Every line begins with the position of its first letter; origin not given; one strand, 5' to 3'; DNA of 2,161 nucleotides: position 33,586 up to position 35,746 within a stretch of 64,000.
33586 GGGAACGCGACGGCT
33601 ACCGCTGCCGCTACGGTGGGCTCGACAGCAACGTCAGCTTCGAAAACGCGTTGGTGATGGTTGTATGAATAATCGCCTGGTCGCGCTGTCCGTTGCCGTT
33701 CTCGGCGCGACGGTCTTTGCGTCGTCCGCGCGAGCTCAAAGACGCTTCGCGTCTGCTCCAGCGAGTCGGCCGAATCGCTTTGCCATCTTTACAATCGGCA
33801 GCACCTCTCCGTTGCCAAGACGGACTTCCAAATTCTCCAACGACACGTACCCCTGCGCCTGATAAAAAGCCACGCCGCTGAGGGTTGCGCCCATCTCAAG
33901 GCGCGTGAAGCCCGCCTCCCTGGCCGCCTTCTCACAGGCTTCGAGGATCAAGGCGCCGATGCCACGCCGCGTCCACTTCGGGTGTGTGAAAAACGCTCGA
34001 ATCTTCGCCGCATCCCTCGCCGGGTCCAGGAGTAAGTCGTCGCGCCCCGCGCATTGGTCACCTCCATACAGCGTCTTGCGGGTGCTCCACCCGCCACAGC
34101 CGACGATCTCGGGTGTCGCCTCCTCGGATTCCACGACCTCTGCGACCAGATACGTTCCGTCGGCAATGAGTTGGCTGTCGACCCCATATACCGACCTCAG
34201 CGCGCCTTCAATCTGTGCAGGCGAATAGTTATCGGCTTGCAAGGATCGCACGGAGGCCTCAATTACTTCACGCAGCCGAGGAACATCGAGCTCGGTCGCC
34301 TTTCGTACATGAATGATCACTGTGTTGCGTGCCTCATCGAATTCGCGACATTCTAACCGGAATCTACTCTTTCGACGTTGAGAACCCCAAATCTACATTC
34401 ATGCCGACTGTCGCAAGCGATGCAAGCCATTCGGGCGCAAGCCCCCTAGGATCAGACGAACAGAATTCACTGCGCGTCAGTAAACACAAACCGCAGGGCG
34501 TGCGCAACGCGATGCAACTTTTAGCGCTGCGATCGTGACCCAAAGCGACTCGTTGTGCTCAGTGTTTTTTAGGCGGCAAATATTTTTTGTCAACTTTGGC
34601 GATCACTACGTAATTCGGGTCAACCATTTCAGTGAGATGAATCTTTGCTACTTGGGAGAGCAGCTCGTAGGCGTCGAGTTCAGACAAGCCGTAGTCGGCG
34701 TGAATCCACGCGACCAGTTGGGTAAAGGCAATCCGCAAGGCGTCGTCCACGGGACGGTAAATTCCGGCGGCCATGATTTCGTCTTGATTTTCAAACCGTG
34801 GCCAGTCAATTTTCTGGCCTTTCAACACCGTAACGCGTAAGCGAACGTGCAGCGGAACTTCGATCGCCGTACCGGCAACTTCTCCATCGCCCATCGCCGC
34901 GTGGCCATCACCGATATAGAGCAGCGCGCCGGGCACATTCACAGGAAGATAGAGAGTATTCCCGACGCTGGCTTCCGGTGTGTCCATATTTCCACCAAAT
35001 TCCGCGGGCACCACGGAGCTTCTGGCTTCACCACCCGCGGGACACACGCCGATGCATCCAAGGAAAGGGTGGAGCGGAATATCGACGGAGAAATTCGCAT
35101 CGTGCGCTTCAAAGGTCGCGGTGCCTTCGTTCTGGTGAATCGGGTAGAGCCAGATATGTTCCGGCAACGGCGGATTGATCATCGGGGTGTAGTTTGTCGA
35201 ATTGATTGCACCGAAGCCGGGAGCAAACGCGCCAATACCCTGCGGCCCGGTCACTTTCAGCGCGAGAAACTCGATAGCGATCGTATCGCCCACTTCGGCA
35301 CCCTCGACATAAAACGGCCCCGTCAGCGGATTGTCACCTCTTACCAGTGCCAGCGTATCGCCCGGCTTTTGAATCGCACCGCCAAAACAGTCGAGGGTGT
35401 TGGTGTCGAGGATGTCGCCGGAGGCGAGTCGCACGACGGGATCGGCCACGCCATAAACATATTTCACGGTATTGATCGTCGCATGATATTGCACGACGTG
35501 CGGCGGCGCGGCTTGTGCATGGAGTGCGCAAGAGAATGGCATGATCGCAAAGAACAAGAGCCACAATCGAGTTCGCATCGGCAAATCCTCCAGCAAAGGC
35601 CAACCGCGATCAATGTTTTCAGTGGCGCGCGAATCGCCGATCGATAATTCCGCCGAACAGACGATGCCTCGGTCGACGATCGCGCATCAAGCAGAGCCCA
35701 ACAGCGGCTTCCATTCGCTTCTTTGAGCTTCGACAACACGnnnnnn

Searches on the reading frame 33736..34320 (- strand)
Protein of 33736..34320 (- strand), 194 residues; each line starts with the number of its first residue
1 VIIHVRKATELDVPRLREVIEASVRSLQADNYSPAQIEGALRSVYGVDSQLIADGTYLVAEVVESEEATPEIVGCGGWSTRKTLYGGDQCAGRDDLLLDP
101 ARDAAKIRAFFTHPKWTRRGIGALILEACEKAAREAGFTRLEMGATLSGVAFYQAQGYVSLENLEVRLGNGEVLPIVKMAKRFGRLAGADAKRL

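Call 15: search_protein_families(library=pfam, proteins=[window:33736-34320:-], max_evalue=0.001)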
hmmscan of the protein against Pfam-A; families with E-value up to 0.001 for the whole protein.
window:33736-34320:- (194 aa): 3 families
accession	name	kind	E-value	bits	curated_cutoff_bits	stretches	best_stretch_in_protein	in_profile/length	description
PF00583.31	Acetyltransf_1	-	5.7e-09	36.7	20.7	1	54-158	32-116/116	Acetyltransferase (GNAT) family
PF13508.13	Acetyltransf_7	-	2.1e-08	34.9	27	1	70-159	12-83/84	Acetyltransferase (GNAT) domain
PF13673.13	Acetyltransf_10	-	2.3e-08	34.5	23.6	1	102-165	49-114/128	Acetyltransferase (GNAT) domain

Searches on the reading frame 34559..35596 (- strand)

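Call 15: search_protein_families(library=pfam, proteins=[window:34559-35596:-], max_evalue=0.001)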
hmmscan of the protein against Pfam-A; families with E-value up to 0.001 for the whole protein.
window:34559-35596:- (345 aa): 1 family
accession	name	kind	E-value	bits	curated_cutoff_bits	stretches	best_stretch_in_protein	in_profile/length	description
PF03069.20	FmdA_AmdA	-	2.3e-29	102.9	27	2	190-331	199-362/373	Acetamidase/Formamidase family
